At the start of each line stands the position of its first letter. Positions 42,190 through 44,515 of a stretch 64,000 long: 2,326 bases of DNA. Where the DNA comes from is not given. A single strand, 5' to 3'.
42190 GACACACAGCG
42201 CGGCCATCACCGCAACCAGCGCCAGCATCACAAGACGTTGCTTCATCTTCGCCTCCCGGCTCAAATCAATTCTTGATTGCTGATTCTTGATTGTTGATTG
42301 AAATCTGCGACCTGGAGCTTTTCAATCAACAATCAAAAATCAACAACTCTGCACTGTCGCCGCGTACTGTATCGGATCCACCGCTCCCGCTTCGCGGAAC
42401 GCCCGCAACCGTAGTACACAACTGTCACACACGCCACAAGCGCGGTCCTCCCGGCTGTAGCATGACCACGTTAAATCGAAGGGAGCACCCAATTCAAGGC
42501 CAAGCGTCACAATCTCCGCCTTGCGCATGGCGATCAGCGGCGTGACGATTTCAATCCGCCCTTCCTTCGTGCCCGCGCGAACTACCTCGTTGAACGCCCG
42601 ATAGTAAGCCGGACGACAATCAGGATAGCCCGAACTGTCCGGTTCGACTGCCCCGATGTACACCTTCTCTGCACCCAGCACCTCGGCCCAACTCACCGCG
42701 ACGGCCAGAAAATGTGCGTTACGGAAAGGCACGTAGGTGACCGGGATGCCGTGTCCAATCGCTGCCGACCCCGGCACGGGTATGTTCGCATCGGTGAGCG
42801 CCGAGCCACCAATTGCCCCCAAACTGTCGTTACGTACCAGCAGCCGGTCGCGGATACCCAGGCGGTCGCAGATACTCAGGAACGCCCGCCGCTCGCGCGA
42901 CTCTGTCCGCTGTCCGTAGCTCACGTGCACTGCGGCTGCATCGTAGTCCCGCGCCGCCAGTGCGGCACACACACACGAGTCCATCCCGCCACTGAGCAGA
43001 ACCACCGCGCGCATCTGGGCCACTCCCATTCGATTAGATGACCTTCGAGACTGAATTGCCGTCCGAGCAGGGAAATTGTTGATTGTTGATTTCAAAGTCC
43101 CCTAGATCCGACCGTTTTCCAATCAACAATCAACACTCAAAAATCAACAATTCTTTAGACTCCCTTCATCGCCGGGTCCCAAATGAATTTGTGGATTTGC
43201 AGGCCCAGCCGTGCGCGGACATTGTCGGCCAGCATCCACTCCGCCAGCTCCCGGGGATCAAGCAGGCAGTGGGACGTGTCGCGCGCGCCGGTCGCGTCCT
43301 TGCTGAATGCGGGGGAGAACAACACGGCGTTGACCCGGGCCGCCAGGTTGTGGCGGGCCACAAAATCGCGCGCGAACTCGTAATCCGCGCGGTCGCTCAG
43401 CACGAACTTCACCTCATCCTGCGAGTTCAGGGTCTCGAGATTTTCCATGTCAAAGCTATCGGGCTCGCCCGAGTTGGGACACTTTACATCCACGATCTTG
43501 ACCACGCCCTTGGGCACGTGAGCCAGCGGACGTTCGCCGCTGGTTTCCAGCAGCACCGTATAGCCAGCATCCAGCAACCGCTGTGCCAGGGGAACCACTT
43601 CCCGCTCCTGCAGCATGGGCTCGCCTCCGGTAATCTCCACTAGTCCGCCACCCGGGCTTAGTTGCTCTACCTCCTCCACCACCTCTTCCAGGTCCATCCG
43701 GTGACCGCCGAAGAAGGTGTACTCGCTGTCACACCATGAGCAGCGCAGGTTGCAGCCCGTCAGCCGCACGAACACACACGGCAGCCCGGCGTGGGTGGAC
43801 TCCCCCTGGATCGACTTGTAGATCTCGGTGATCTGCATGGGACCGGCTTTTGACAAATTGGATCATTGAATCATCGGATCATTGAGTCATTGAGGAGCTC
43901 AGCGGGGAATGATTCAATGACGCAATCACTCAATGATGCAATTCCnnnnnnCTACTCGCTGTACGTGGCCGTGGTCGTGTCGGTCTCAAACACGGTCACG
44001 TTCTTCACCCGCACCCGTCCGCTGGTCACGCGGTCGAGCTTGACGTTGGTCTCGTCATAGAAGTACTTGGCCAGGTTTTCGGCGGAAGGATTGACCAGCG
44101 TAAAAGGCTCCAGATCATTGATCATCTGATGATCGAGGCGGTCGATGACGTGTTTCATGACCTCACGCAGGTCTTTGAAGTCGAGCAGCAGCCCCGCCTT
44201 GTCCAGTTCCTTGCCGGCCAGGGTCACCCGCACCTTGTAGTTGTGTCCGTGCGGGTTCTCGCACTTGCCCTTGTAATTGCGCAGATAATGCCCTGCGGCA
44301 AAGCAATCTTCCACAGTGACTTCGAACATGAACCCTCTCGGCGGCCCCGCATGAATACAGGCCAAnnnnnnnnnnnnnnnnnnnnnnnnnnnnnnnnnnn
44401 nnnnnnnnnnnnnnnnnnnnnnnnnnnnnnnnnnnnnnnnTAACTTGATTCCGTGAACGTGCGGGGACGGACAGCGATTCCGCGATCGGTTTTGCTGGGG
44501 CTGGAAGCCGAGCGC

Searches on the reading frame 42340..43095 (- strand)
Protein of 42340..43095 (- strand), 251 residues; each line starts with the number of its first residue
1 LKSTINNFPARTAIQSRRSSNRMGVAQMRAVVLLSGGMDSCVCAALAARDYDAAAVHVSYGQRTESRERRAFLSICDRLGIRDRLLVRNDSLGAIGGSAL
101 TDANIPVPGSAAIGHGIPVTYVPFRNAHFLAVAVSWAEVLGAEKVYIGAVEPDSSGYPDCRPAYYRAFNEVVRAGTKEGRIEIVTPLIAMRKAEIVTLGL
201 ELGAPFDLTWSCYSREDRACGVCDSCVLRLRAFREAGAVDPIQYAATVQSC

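Call 71: search_protein_families(library=pfam, proteins=[window:42340-43095:-], max_evalue=0.00001)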
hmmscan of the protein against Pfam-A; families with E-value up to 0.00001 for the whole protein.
window:42340-43095:- (251 aa): 2 families
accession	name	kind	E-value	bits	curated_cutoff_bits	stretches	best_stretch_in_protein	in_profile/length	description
PF06508.19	QueC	-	6.5e-69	232.1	22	1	29-236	1-209/210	Queuosine biosynthesis protein QueC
PF00733.27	Asn_synthase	-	3.8e-06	27.2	21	1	21-87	12-79/354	Asparagine synthase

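Call 105: find_homologous_proteins(query=window:42343-43017:-, max_evalue=1e-30)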
Query window:42343-43017:- (225 aa): 8000 proteins with E <= 1e-30 among 8000 candidates; the best 120 are listed.
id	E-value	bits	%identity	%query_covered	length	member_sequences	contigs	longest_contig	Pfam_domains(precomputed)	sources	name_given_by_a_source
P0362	4.0e-145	499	100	100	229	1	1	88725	PF00733.28,PF06508.20,PF02568.21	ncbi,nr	ncbi:MAG: 7-cyano-7-deazaguanine synthase QueC [Acidobacteriia bacterium]|nr:7-cyano-7-deazaguanine 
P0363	2.4e-144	497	100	100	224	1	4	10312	PF06508.20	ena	-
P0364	1.8e-132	458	91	100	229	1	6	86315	PF06508.20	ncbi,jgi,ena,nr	ncbi:MAG TPA: 7-cyano-7-deazaguanine synthase QueC [Terriglobales bacterium]|jgi:7-cyano-7-deazaguan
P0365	3.2e-132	457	92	100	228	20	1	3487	PF06508.20,PF02568.21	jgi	jgi:7-cyano-7-deazaguanine synthase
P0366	3.4e-131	454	90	100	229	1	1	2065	PF06508.20,PF02568.21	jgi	jgi:7-cyano-7-deazaguanine synthase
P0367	9.9e-131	452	91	100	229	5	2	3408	PF06508.20,PF02568.21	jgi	jgi:7-cyano-7-deazaguanine synthase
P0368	5.4e-130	450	92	97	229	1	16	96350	PF06508.20,PF02568.21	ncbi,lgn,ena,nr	ncbi:MAG: 7-cyano-7-deazaguanine synthase QueC [Acidobacteriia bacterium]|nr:7-cyano-7-deazaguanine 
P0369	1.2e-128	445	90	100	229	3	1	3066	PF00733.28,PF06508.20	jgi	jgi:7-cyano-7-deazaguanine synthase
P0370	1.5e-127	442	91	97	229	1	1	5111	PF06508.20,PF02568.21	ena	-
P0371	1.4e-126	439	89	97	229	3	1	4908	PF06508.20,PF02568.21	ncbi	-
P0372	3.2e-126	437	89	99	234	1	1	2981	PF06508.20,PF02568.21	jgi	jgi:7-cyano-7-deazaguanine synthase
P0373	5.5e-126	437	90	96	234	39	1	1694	PF00733.28,PF06508.20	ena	-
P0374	1.3e-125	435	89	98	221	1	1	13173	PF06508.20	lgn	-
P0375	1.6e-125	435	88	97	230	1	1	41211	PF06508.20,PF02568.21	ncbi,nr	ncbi:MAG TPA: 7-cyano-7-deazaguanine synthase QueC [Terriglobales bacterium]|nr:7-cyano-7-deazaguani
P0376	2.1e-125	435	88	99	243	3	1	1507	PF00733.28,PF06508.20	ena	-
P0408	1.2e-123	429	84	99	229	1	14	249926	PF00733.28,PF06508.20,PF02568.21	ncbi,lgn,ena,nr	ncbi:MAG: 7-cyano-7-deazaguanine synthase QueC [Acidobacteriia bacterium]|nr:7-cyano-7-deazaguanine 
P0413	1.3e-123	429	88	97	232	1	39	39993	PF00733.28,PF06508.20,PF02568.21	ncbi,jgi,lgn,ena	jgi:7-cyano-7-deazaguanine synthase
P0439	5.1e-123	427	83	99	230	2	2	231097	PF06508.20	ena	-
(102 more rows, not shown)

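Call 106: find_encoding_contigs(protein=P0368, flank=2500, max_places=3)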
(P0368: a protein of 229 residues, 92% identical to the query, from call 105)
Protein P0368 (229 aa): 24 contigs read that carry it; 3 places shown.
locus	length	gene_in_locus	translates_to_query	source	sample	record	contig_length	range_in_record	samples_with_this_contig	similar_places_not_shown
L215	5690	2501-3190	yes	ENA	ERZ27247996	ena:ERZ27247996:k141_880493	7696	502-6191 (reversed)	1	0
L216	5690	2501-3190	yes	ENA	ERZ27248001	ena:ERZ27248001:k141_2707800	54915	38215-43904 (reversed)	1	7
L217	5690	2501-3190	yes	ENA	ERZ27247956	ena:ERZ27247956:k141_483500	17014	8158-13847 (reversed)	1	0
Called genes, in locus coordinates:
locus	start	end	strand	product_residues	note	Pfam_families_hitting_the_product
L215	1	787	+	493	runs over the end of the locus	PF13307:Helicase_C_2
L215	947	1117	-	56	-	-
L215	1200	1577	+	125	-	PF01242:PTPS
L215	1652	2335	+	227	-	PF13353:Fer4_12 (weak), PF04055:Radical_SAM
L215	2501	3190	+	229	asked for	PF02568:ThiI (faint), PF06508:QueC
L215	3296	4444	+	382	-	PF13620:CarboxypepD_reg, PF07719:TPR_2 (faint), PF13181:TPR_8 (faint), PF13428:TPR_14 (faint), PF13424:TPR_12 (weak), PF13432:TPR_16 (weak), PF00515:TPR_1 (weak), PF13414:TPR_11 (weak), +3 more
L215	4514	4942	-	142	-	PF02472:ExbD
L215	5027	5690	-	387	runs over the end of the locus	?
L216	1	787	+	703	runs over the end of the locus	PF00270:DEAD, PF04851:ResIII (faint), PF13307:Helicase_C_2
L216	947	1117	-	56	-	-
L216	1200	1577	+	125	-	PF01242:PTPS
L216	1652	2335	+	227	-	PF13353:Fer4_12 (weak), PF04055:Radical_SAM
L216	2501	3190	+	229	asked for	PF02568:ThiI (faint), PF06508:QueC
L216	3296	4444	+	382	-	PF13620:CarboxypepD_reg, PF07719:TPR_2 (faint), PF13181:TPR_8 (faint), PF13428:TPR_14 (faint), PF13424:TPR_12 (weak), PF13432:TPR_16 (weak), PF00515:TPR_1 (weak), PF13414:TPR_11 (weak), +3 more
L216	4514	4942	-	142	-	PF02472:ExbD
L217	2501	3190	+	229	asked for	PF02568:ThiI (faint), PF06508:QueC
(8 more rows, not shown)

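Call 107: find_encoding_contigs(protein=P0408, flank=2500, max_places=3)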
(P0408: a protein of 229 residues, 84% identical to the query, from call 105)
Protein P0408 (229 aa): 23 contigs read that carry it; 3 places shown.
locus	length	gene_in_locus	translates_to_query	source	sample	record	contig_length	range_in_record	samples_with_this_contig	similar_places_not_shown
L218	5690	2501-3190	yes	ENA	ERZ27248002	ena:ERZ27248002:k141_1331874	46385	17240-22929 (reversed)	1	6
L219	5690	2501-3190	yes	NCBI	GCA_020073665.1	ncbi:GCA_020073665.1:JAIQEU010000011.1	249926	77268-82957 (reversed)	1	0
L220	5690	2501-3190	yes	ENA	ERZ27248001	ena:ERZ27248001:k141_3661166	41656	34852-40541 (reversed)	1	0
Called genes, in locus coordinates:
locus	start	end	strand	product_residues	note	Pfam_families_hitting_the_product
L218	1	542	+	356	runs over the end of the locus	PF14559:TPR_19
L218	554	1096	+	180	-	-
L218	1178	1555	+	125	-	PF01242:PTPS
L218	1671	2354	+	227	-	PF13353:Fer4_12 (weak), PF04055:Radical_SAM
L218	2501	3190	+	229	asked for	PF00733:Asn_synthase (weak), PF02568:ThiI (faint), PF06508:QueC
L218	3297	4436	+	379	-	PF08400:phage_tail_N (faint), PF13620:CarboxypepD_reg, PF07719:TPR_2 (faint), PF13424:TPR_12 (faint), PF13176:TPR_7 (faint), PF13432:TPR_16 (weak), PF00515:TPR_1 (weak), PF13414:TPR_11 (weak), +5 more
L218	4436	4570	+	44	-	-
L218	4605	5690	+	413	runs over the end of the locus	PF00437:T2SSE, PF13191:AAA_16 (weak)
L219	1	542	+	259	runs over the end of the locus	PF13428:TPR_14 (faint), PF14559:TPR_19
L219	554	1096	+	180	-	-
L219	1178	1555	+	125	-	PF01242:PTPS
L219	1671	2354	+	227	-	PF13353:Fer4_12 (weak), PF04055:Radical_SAM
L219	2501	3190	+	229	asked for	PF00733:Asn_synthase (weak), PF02568:ThiI (faint), PF06508:QueC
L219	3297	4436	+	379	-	PF08400:phage_tail_N (faint), PF13620:CarboxypepD_reg, PF07719:TPR_2 (faint), PF13424:TPR_12 (faint), PF13176:TPR_7 (faint), PF13432:TPR_16 (weak), PF00515:TPR_1 (weak), PF13414:TPR_11 (weak), +5 more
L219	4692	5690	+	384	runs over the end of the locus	PF00437:T2SSE, PF13191:AAA_16 (weak)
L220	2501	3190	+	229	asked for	PF00733:Asn_synthase (weak), PF02568:ThiI (faint), PF06508:QueC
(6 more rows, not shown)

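Call 108: find_encoding_contigs(protein=P0413, flank=2500, max_places=4)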
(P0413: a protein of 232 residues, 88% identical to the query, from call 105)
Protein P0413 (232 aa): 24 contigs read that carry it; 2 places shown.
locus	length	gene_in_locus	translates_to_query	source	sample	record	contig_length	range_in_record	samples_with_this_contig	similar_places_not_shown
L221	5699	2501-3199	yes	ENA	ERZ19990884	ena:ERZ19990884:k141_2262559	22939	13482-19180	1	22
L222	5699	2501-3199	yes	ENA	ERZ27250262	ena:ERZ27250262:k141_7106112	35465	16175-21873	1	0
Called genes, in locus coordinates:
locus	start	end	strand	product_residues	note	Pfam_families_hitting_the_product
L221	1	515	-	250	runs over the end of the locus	PF04542:Sigma70_r2, PF04545:Sigma70_r4, PF08281:Sigma70_r4_2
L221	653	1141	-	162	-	PF13527:Acetyltransf_9 (weak), PF00583:Acetyltransf_1, PF13673:Acetyltransf_10, PF13508:Acetyltransf_7, PF08445:FR47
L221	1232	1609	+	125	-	PF01242:PTPS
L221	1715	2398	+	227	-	PF04055:Radical_SAM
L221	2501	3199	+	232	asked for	PF00733:Asn_synthase (weak), PF02568:ThiI (faint), PF06508:QueC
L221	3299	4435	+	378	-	PF13620:CarboxypepD_reg, PF13181:TPR_8 (faint), PF13424:TPR_12 (faint), PF13431:TPR_17 (faint), PF21033:RMD1-3 (faint), PF00515:TPR_1 (weak), PF07719:TPR_2 (weak), PF13432:TPR_16 (weak), +6 more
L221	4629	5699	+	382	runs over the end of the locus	PF00437:T2SSE, PF13191:AAA_16 (weak)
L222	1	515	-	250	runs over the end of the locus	PF04542:Sigma70_r2, PF04545:Sigma70_r4, PF08281:Sigma70_r4_2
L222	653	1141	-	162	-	PF13527:Acetyltransf_9 (weak), PF00583:Acetyltransf_1, PF13673:Acetyltransf_10, PF13508:Acetyltransf_7, PF08445:FR47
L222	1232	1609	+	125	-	PF01242:PTPS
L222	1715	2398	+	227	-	PF04055:Radical_SAM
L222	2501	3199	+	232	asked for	PF00733:Asn_synthase (weak), PF02568:ThiI (faint), PF06508:QueC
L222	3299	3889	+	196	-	PF13620:CarboxypepD_reg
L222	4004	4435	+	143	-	PF00515:TPR_1 (weak), PF07719:TPR_2 (weak), PF13181:TPR_8 (weak), PF13374:TPR_10 (faint), PF13414:TPR_11 (faint), PF13431:TPR_17 (faint), PF13174:TPR_6 (faint), PF13432:TPR_16 (weak)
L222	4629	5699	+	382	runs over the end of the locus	PF00437:T2SSE, PF13191:AAA_16 (weak)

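Call 109: find_encoding_contigs(protein=P0439, flank=2500, max_places=2)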
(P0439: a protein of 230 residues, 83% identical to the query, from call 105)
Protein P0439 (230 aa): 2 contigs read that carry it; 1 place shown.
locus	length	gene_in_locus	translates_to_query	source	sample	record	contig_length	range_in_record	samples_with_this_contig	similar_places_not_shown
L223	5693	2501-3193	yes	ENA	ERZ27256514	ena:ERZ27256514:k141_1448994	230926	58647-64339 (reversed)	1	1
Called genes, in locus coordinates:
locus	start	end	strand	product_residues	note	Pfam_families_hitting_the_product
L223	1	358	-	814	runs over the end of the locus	PF13088:BNR_2 (faint)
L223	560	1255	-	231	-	PF14329:DUF4386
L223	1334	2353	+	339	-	PF13442:Cytochrome_CBB3 (faint), PF00034:Cytochrom_C (weak)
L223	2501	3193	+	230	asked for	PF06508:QueC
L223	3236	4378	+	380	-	PF13620:CarboxypepD_reg, PF13424:TPR_12 (faint), PF07719:TPR_2 (faint), PF13174:TPR_6 (faint), PF13181:TPR_8 (faint), PF13428:TPR_14 (faint), PF13431:TPR_17 (faint), PF13432:TPR_16 (weak), +5 more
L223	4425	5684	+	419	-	PF03453:MoeA_N, PF00994:MoCF_biosynth, PF03454:MoeA_C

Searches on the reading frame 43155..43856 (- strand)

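Call 71: search_protein_families(library=pfam, proteins=[window:43155-43856:-], max_evalue=0.00001)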
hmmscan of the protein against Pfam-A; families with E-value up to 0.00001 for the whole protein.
window:43155-43856:- (233 aa): 1 family
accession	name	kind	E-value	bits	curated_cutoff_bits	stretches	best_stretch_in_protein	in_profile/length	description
PF04055.27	Radical_SAM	-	1.8e-11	44.9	29.5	1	33-110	5-89/166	Radical SAM superfamily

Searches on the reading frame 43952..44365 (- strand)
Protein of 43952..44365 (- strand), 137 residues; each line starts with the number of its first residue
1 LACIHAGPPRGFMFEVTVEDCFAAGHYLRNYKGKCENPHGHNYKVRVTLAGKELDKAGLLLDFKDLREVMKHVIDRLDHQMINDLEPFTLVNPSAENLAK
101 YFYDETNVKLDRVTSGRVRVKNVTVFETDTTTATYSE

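Call 71: search_protein_families(library=pfam, proteins=[window:43952-44365:-], max_evalue=0.00001)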
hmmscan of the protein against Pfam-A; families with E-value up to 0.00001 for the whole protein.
window:43952-44365:- (137 aa): 1 family
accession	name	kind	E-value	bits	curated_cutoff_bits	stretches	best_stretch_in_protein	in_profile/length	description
PF01242.24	PTPS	-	1.3e-40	138.6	22.4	1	15-136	1-119/121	6-pyruvoyl tetrahydropterin synthase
